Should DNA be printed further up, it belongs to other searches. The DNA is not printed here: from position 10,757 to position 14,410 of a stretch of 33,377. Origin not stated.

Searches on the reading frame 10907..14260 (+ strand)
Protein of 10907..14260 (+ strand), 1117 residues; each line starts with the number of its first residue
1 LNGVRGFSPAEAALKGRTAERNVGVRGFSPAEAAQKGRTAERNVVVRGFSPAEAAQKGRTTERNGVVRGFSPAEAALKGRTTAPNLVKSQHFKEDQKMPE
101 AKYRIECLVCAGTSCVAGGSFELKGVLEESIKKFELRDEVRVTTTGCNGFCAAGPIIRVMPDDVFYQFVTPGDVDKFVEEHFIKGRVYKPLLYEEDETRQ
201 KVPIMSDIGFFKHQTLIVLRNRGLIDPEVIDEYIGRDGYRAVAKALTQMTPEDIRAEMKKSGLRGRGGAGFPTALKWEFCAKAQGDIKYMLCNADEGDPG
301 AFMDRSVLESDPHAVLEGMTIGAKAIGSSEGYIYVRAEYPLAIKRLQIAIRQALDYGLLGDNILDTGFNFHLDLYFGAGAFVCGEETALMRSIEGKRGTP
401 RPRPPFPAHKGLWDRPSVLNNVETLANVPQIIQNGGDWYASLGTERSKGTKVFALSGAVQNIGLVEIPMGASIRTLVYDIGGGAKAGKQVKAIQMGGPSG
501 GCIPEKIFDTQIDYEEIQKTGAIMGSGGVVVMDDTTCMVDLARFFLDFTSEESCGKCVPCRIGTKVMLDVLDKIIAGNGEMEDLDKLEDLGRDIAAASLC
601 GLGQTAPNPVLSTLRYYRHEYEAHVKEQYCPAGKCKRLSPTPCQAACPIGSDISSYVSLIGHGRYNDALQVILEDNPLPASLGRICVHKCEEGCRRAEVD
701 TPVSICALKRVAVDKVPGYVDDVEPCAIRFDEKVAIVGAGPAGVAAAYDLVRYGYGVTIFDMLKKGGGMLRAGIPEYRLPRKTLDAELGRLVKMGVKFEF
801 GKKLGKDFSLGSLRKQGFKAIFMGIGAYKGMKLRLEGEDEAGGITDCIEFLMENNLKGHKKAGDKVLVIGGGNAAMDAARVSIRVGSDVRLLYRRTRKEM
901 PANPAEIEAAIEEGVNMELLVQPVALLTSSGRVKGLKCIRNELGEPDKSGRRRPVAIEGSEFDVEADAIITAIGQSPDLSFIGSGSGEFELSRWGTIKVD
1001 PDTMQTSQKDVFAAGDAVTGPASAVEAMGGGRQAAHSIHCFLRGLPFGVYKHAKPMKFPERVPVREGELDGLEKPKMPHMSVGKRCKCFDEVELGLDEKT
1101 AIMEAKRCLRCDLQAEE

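Call 5: search_protein_families(library=pfam, proteins=[window:10907-14260:+], max_evalue=0.001)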
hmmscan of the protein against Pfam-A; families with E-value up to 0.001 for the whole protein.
window:10907-14260:+ (1117 aa): 14 families
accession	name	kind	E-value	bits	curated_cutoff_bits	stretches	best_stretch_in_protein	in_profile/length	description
PF01512.22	Complex1_51K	-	5.5e-45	153.4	31.2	1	258-429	1-149/150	Nuo51 FMN-binding domain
PF10589.14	NADH_4Fe-4S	-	4.7e-34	116.6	23.5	1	540-624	1-85/85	NADH-ubiquinone oxidoreductase-F iron-sulfur binding region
PF07992.20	Pyr_redox_2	-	1.2e-29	104.1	26.1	1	733-1031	2-291/291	Pyridine nucleotide-disulphide oxidoreductase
PF14691.11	Fer4_20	-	7.9e-20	71.2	25.8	1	629-715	18-107/113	Dihydroprymidine dehydrogenase domain II, 4Fe-4S cluster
PF13738.12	Pyr_redox_3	-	1.6e-17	64.2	30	1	856-1015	157-305/305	Pyridine nucleotide-disulphide oxidoreductase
PF00070.33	Pyr_redox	-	3e-08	34.5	22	0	865-913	1-48/82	Pyridine nucleotide-disulphide oxidoreductase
PF01262.27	AlaDh_PNT_C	-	7.5e-07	29.2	23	0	865-899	30-64/214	Alanine dehydrogenase/PNT, C-terminal domain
PF01134.28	GIDA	-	1.3e-06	28.2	22.1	0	733-760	1-28/391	Glucose inhibited division protein A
PF01257.25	2Fe-2S_thioredx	-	4.4e-06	27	24.8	1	99-180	62-143/145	Thioredoxin-like [2Fe-2S] ferredoxin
PF13450.12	NAD_binding_8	-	2.7e-05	24.8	21.9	1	736-769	1-34/68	NAD(P)-binding Rossmann-like domain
PF12831.13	FAD_oxidored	-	2.7e-05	24.1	27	0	734-774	2-42/416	FAD dependent oxidoreductase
PF01266.30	DAO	-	3.6e-05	23.9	27.9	1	733-769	1-45/353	FAD dependent oxidoreductase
PF01494.25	FAD_binding_3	-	9e-05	22.3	22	0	733-774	3-44/349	FAD binding domain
PF03486.20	HI0933_like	-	0.00035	20.5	50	0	733-767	2-36/244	HI0933-like protein Rossmann domain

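Call 26: search_protein_families(library=ncbifam, proteins=[window:10907-14257:+], max_evalue=0.00001)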
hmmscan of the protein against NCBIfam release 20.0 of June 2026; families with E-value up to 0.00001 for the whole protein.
window:10907-14257:+ (1117 aa): 47 families (the best 25 are shown)
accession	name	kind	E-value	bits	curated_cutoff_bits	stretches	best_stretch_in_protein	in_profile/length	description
TIGR01959.1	nuoF_fam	equivalog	3.4e-149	496.7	558.65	1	228-625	12-410/410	NADH-quinone oxidoreductase subunit NuoF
NF009454.0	PRK12814.1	equivalog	9.7e-139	463.7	916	1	633-1115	98-576/657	putative NADPH-dependent glutamate synthase small subunit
NF009410.0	PRK12771.1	subfamily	2.5e-138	462.1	516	1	599-1111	9-511/566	NAD(P)-binding protein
NF008436.0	PRK11278.1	equivalog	2.1e-119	399.4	749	1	220-636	17-437/448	NADH-quinone oxidoreductase subunit NuoF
NF010120.0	PRK13596.1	equivalog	8.8e-115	383.7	389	1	241-628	30-420/433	NADH-quinone oxidoreductase subunit NuoF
NF009414.0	PRK12778.1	equivalog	5.8e-112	375.3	1103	1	632-1043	328-750/752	bifunctional dihydroorotate dehydrogenase B NAD binding subunit/NADPH-dependent glutamate synthase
TIGR03315.1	Se_ygfK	equivalog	4.3e-102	342.2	835.3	1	641-1112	445-887/1012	putative selenate reductase subunit YgfK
TIGR01316.1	gltA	equivalog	9.7e-98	327.9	471.75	1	634-1042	30-449/449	NADPH-dependent glutamate synthase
NF009413.0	PRK12775.1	equivalog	1.5e-86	291.1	1895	1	626-1043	324-755/1006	putative trifunctional 2-polyprenylphenol hydroxylase/glutamate synthase subunit beta/ferritin domain-containing protein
TIGR01318.1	gltD_gamma_fam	subfamily_domain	2e-84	283.9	482.95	1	629-1042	36-465/467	glutamate synthase, small subunit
NF010590.0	PRK13984.1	equivalog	2.6e-83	280.2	946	1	641-1043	196-607/611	putative oxidoreductase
NF009408.0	PRK12769.1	equivalog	3.5e-82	276.5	1003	1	641-1042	234-651/659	formate-dependent uric acid utilization protein AegA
NF009415.0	PRK12779.1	equivalog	5.6e-73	246.3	1519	1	644-1038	211-622/944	putative bifunctional glutamate synthase subunit beta/2-polyprenylphenol hydroxylase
NF009451.0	PRK12809.1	equivalog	1.2e-68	231.9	1154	1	642-1039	218-631/639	formate-dependent uric acid utilization protein YgfT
NF009409.0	PRK12770.1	subfamily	3.2e-67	227.1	343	1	731-1043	18-351/360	putative glutamate synthase subunit beta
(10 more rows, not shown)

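Call 28: search_solved_structures(query=window:10907-14257:+, max_evalue=1e-30, show_alignments=0)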
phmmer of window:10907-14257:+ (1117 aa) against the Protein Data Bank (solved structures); distinct sequences matched with E-value up to 1e-30: 73 (the best 60 are shown).
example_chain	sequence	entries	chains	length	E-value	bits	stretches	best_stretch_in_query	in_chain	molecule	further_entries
7t2r_B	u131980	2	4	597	7e-230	769.4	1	101-638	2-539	NiFe hydrogenase subunit B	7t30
7q4v_B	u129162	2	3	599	6.6e-222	743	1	104-641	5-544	Iron hydrogenase HydB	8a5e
9bov_B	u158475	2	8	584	4.3e-200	670.8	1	116-639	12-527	NADH dehydrogenase (Quinone)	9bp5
9n5u_B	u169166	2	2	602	1e-199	669.5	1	109-638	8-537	NfnB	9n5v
8oh5_B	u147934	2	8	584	4e-195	654.3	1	111-639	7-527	NAD-reducing hydrogenase subunit HoxF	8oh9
8a6t_B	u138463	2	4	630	2.1e-194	651.9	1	90-642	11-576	Electron bifurcating hydrogenase subunit HydB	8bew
7q4w_B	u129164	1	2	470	1e-187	629.8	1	230-641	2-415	Iron hydrogenase HydB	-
9mqx_B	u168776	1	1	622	2.9e-187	628.3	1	101-640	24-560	NADH:ubiquinone oxidoreductase, NADH-binding (51 kD) subunit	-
7p5h_B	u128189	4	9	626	1.3e-185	622.8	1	105-637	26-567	Fe-hydrogenase, subunit beta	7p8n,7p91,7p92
6vw7_B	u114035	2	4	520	6.7e-121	408.5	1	140-620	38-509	NAD-dependent formate dehydrogenase beta subunit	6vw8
2fug_1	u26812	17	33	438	4.3e-116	392.6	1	229-628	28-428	NADH-quinone oxidoreductase chain 1 | NADH-QUINONE OXIDOREDUCTASE SUBUNIT 1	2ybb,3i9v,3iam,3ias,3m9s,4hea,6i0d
9bov_A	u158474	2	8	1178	2.8e-115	389.9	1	641-1112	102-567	Molybdopterin oxidoreductase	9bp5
6tg9_B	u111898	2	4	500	9.1e-109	368.3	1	190-621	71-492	Formate dehydrogenase subunit beta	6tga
9wxb_C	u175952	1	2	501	8.8e-108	365.1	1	190-621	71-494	Formate dehydrogenase beta subunit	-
7awt_F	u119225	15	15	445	2.3e-107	363.7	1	225-631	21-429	NADH-quinone oxidoreductase subunit F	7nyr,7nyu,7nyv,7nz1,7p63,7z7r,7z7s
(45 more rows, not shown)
